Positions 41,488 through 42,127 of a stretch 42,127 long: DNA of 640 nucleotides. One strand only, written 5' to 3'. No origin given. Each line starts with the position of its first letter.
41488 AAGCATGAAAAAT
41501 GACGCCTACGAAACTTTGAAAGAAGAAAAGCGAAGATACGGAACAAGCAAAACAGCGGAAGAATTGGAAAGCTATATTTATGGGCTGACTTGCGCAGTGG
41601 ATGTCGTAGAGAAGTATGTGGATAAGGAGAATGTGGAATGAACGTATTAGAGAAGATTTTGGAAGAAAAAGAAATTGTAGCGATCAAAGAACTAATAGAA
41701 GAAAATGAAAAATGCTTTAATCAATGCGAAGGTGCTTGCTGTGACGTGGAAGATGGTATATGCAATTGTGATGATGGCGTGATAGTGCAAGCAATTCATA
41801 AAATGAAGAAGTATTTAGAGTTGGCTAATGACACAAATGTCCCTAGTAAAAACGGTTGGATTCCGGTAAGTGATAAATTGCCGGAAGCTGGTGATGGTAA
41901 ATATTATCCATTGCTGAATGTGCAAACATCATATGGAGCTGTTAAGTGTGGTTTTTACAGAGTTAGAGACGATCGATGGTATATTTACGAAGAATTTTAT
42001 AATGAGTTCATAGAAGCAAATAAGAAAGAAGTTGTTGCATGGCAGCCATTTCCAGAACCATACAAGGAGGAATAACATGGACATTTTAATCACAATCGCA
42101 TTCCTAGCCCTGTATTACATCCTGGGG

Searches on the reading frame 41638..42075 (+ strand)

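Call 22: search_protein_families(library=phrogs, proteins=[window:41638-42075:+], max_evalue=0.001)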
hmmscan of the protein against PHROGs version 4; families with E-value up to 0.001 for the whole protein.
window:41638-42075:+ (145 aa): 3 families
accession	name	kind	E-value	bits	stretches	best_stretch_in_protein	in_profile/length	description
phrog_15198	-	unknown function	8.8e-15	56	1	1-145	1-156/159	-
phrog_924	-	unknown function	1.6e-08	35.5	1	69-145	87-153/267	-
phrog_7704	-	unknown function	6.3e-06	27.2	1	61-145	96-172/173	-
